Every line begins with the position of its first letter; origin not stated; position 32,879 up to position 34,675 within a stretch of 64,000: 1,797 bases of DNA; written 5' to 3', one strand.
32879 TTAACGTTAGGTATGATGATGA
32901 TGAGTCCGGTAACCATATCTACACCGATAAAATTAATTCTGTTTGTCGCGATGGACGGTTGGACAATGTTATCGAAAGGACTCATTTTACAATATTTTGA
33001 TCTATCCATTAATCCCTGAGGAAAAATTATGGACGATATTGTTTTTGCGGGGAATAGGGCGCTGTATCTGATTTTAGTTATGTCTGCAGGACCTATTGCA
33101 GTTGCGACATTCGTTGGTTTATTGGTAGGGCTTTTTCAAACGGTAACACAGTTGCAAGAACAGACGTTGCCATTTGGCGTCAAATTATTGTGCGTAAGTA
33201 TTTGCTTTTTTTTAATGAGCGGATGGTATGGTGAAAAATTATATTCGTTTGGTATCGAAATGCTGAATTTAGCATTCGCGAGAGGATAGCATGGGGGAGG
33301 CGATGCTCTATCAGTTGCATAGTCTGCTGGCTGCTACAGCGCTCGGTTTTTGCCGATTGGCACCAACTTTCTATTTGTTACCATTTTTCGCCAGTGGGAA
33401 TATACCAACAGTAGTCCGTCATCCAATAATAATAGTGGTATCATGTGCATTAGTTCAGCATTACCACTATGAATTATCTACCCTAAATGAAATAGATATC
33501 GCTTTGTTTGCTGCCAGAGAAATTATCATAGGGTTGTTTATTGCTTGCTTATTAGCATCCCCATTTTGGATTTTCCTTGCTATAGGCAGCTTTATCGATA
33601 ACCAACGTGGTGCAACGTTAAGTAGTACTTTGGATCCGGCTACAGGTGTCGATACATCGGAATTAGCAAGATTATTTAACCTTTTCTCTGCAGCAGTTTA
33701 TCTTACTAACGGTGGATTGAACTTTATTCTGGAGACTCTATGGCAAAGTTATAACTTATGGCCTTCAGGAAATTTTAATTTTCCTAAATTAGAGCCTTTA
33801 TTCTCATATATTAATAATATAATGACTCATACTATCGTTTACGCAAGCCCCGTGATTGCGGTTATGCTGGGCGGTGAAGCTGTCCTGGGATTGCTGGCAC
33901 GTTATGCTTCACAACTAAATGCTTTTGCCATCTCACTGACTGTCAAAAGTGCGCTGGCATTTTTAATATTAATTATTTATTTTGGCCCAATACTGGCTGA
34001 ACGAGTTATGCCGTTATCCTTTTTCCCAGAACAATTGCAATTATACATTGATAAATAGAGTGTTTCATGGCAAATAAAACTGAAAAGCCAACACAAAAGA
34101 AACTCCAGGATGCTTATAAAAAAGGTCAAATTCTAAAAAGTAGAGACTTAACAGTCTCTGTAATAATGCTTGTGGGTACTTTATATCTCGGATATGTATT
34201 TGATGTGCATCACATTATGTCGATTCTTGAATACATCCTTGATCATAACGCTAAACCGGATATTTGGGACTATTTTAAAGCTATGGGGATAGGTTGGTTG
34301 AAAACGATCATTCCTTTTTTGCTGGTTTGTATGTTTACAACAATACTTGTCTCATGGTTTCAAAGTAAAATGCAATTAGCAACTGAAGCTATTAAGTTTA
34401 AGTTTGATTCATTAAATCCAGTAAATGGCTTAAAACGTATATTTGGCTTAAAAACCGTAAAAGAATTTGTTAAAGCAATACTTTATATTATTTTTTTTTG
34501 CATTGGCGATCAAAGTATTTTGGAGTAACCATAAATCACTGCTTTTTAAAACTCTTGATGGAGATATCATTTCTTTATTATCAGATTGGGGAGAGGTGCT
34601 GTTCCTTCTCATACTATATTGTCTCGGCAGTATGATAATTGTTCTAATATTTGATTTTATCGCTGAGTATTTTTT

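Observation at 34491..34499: epaS (SctU) is split by a frameshift in a T9 homopolymer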

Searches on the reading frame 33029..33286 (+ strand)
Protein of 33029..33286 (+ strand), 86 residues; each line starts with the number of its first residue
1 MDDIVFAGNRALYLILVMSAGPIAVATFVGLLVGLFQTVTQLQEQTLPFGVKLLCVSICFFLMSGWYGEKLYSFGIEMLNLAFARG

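Call 57: list_cluster_members(proteins=[window:33029-33286:+, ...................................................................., window:33029-33211:+, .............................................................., window:38837-39415:+, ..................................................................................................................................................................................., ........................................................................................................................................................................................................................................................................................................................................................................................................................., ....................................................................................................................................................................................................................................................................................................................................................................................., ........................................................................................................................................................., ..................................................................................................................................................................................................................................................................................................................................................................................])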
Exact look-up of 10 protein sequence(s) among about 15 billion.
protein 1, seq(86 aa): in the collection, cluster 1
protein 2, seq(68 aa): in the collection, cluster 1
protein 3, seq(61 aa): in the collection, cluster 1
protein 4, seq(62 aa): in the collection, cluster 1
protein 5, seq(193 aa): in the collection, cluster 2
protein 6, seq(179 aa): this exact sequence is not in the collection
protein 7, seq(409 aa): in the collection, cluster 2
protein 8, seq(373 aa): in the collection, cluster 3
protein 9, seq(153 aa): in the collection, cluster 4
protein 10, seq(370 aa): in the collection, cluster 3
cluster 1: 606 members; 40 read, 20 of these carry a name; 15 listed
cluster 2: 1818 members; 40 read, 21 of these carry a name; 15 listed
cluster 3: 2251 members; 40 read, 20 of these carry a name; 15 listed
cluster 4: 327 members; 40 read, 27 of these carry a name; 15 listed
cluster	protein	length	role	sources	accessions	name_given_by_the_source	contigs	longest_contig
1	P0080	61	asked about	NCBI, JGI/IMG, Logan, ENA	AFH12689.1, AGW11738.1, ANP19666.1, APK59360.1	hypothetical protein AE49_02192 [Escherichia coli BIDMC 74] | type III secretory pathway component EscS | flagellar biosynthetic protein FliQ [Escherichia coli]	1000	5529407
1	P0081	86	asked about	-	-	EscS/YscS/HrcS family type III secretion system export apparatus protein [Escherichia ... | type III secretion HrpO family protein | Surface presentation of antigens protein SpaQ n=55 Tax=root TaxID=1 RepID=Q2TJ91_ECOLX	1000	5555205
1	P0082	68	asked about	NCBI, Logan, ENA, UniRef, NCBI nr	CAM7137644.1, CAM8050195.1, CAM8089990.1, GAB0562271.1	hypothetical protein KU15F73_45680 [Escherichia coli] | Surface presentation of antigens protein SpaQ n=1 Tax=Escherichia coli TaxID=562 ... | type III secretion protein EpaQ [Escherichia coli]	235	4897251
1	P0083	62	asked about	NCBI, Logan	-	-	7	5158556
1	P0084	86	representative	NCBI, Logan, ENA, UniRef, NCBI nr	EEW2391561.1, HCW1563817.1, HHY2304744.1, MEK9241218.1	EscS/YscS/HrcS family type III secretion system export apparatus protein [Escherichia ... | EscS/YscS/HrcS family type III secretion system export apparatus protein n=1 ...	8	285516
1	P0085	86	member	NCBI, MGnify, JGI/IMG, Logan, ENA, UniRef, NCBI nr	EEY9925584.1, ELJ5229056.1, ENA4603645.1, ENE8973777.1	TPA: EscS/YscS/HrcS family type III secretion system export apparatus protein ... | FL=1 | EscS/YscS/HrcS family type III secretion system export apparatus protein n=1 ...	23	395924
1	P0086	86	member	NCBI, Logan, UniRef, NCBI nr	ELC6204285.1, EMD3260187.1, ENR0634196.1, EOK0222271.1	EscS/YscS/HrcS family type III secretion system export apparatus protein [Escherichia ... | EscS/YscS/HrcS family type III secretion system export apparatus protein n=1 ...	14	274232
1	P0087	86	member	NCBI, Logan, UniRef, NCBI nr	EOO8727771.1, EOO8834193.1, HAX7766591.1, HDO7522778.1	EscS/YscS/HrcS family type III secretion system export apparatus protein [Escherichia ... | EscS/YscS/HrcS family type III secretion system export apparatus protein n=1 ...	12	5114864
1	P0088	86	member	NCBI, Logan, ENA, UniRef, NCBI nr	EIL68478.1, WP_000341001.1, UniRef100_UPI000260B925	type III secretion protein, HrpO family [Escherichia coli 541-1] | EscS/YscS/HrcS family type III secretion system export apparatus protein n=1 ... | EscS/YscS/HrcS family type III secretion system export apparatus protein [Escherichia ...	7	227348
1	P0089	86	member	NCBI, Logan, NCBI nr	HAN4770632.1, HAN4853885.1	TPA: EscS/YscS/HrcS family type III secretion system export apparatus protein ... | EscS/YscS/HrcS family type III secretion system export apparatus protein [Escherichia ...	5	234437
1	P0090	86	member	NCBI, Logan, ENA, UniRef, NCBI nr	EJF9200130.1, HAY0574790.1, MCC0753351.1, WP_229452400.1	EscS/YscS/HrcS family type III secretion system export apparatus protein [Escherichia ... | EscS/YscS/HrcS family type III secretion system export apparatus protein n=1 ...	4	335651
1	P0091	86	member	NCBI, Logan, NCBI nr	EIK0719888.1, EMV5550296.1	EscS/YscS/HrcS family type III secretion system export apparatus protein [Escherichia ...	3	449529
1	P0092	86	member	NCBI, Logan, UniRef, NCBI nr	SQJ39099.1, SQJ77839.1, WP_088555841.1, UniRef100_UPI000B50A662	type III secretion system protein [Escherichia coli] | EscS/YscS/HrcS family type III secretion system export apparatus protein n=1 ... | EscS/YscS/HrcS family type III secretion system export apparatus protein [Escherichia ...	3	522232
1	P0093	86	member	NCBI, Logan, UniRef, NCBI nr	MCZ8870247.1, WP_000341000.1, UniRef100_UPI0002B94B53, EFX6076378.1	EscS/YscS/HrcS family type III secretion system export apparatus protein [Escherichia ... | EscS/YscS/HrcS family type III secretion system export apparatus protein n=1 ...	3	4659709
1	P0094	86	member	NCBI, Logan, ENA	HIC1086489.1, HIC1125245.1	TPA: EscS/YscS/HrcS family type III secretion system export apparatus protein ...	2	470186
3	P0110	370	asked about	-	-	T3SS component EprS [Escherichia coli] | type III secretion system export apparatus switch protein | EscU/YscU/HrcU family type III secretion system export apparatus switch protein n=27 ...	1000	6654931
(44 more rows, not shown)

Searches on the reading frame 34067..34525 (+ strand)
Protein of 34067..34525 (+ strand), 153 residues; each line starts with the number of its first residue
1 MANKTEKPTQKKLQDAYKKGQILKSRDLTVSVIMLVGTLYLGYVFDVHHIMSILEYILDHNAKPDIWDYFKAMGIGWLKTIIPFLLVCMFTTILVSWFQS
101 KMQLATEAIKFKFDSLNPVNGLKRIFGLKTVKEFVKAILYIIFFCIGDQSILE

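Call 17: list_cluster_members(proteins=[window:34067-34525:+, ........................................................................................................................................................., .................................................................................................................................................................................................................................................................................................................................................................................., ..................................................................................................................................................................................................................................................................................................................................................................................])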
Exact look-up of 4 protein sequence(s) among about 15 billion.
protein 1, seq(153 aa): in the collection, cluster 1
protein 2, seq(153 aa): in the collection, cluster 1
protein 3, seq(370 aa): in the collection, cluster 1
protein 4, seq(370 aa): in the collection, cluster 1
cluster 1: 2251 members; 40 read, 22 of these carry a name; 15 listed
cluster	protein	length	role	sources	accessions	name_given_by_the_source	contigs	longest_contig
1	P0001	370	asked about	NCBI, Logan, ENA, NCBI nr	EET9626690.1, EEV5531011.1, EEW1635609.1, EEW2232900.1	EscU/YscU/HrcU family type III secretion system export apparatus switch protein ...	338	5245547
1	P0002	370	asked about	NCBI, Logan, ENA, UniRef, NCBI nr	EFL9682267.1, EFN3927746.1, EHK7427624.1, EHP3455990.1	EscU/YscU/HrcU family type III secretion system export apparatus switch protein ... | EscU/YscU/HrcU family type III secretion system export apparatus switch protein n=2 ...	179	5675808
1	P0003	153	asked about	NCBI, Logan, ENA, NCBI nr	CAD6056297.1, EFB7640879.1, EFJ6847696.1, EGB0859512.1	flhB HrpN YscU SpaS family protein [Escherichia coli]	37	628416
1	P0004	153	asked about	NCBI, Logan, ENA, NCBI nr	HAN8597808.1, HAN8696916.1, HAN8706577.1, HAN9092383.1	TPA: flhB HrpN YscU SpaS family protein [Escherichia coli] | flhB HrpN YscU SpaS family protein [Escherichia coli]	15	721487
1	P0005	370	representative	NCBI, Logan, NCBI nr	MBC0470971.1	EscU/YscU/HrcU family type III secretion system export apparatus switch protein ...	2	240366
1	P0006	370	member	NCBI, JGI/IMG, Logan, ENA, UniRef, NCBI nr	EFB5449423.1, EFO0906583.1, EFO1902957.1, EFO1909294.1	EscU/YscU/HrcU family type III secretion system export apparatus switch protein ... | EscU/YscU/HrcU family type III secretion system export apparatus switch protein n=1 ...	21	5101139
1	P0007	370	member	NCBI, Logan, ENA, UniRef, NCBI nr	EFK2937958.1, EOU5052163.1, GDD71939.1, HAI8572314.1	EscU/YscU/HrcU family type III secretion system export apparatus switch protein ... | EscU/YscU/HrcU family type III secretion system export apparatus switch protein n=1 ...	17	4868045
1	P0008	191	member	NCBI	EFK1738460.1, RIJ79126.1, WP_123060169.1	EscU/YscU/HrcU family type III secretion system export apparatus switch protein, partial ...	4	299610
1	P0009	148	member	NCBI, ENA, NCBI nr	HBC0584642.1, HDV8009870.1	TPA: EscU/YscU/HrcU family type III secretion system export apparatus switch protein, ... | EscU/YscU/HrcU family type III secretion system export apparatus switch protein ...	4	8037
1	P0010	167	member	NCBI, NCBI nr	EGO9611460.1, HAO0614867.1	TPA: hypothetical protein IG147_004843, partial [Escherichia coli] | hypothetical protein [Escherichia coli]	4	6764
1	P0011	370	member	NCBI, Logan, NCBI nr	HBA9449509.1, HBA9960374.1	TPA: EscU/YscU/HrcU family type III secretion system export apparatus switch protein ... | EscU/YscU/HrcU family type III secretion system export apparatus switch protein ...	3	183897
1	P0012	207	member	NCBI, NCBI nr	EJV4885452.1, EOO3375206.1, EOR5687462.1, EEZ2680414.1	EscU/YscU/HrcU family type III secretion system export apparatus switch protein, partial ... | flagellar biosynthesis protein FlhB [Escherichia coli]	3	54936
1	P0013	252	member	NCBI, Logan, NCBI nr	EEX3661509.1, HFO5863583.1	EscU/YscU/HrcU family type III secretion system export apparatus switch protein, partial ... | EscU/YscU/HrcU family type III secretion system export apparatus switch protein ...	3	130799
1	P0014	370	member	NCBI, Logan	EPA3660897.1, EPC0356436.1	EscU/YscU/HrcU family type III secretion system export apparatus switch protein ...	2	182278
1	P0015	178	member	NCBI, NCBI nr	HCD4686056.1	TPA: EscU/YscU/HrcU family type III secretion system export apparatus switch protein, ... | EscU/YscU/HrcU family type III secretion system export apparatus switch protein ...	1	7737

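Call 19: find_encoding_contigs(protein=P0004, flank=10000, max_places=10)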
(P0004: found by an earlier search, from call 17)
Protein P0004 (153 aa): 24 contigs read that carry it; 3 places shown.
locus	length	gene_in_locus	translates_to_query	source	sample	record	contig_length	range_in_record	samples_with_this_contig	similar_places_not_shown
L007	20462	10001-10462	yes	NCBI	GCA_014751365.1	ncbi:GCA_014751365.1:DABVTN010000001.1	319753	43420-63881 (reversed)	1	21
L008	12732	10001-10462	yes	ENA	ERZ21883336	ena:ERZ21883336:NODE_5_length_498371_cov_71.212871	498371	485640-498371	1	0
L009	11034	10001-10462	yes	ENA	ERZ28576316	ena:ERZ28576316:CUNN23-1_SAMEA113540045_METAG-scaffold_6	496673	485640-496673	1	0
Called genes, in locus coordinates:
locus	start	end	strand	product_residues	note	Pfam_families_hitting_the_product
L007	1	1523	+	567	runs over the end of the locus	PF21304:T3S_SPI-1_N0, PF03958:Secretin_N, PF00263:Secretin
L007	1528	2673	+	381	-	PF07201:HrpJ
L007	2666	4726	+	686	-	PF00771:FHIPEP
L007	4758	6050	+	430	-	PF00006:ATP-synt_ab, PF18269:T3SS_ATPase_C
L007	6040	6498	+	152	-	PF02090:SPAM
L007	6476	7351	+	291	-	PF02510:SPAN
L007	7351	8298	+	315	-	PF26294:SpaO_N, PF26304:FliMN_C_rel (weak), PF01052:FliMN_C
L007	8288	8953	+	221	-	PF00813:FliP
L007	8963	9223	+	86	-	PF01313:Bac_export_3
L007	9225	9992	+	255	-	PF01311:Bac_export_1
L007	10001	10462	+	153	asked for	PF01312:Bac_export_2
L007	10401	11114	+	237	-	PF01312:Bac_export_2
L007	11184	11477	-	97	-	-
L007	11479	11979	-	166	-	PF00196:GerE (weak)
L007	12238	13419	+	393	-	PF09480:PrgH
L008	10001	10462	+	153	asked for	PF01312:Bac_export_2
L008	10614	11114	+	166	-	PF01312:Bac_export_2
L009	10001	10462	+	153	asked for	PF01312:Bac_export_2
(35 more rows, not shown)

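Call 20: find_encoding_contigs(protein=P0002, flank=10000, max_places=10)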
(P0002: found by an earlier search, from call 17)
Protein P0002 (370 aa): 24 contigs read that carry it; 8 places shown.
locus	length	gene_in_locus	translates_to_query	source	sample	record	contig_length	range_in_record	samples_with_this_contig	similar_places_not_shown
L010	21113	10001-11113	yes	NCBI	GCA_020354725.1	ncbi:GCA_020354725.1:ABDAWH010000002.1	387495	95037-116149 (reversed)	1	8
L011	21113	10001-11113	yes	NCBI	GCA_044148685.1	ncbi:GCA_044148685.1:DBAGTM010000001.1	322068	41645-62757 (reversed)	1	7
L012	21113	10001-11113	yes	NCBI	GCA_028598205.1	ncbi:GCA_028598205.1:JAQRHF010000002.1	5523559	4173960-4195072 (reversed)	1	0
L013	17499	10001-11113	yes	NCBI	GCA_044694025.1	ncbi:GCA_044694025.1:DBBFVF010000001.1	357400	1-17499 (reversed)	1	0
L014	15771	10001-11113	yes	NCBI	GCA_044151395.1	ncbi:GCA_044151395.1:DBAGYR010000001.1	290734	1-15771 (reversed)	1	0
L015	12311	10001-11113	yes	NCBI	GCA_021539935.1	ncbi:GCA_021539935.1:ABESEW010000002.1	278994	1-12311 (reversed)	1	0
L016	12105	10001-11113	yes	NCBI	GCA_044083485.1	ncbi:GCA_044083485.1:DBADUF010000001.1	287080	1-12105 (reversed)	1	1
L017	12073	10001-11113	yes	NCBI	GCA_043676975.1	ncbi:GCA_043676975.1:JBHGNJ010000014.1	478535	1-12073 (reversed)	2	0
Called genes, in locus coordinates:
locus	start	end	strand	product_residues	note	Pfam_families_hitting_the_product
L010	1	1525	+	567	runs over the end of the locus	PF21304:T3S_SPI-1_N0, PF03958:Secretin_N, PF00263:Secretin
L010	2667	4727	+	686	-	PF00771:FHIPEP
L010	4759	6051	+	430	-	PF00006:ATP-synt_ab, PF18269:T3SS_ATPase_C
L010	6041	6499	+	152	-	PF02090:SPAM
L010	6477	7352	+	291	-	PF02510:SPAN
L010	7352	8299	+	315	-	PF26294:SpaO_N, PF26304:FliMN_C_rel (weak), PF01052:FliMN_C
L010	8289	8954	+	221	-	PF00813:FliP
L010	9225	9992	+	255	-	PF01311:Bac_export_1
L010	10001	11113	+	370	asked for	PF01312:Bac_export_2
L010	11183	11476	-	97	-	-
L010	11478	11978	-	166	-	PF00196:GerE (weak)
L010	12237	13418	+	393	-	PF09480:PrgH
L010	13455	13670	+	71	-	PF09392:T3SS_needle_F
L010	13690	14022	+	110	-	PF09392:T3SS_needle_F (weak)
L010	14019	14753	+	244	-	PF01514:YscJ_FliF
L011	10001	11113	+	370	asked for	PF01312:Bac_export_2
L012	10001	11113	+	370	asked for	PF01312:Bac_export_2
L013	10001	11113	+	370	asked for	PF01312:Bac_export_2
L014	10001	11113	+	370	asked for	PF01312:Bac_export_2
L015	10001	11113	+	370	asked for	PF01312:Bac_export_2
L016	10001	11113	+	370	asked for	PF01312:Bac_export_2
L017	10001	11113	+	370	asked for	PF01312:Bac_export_2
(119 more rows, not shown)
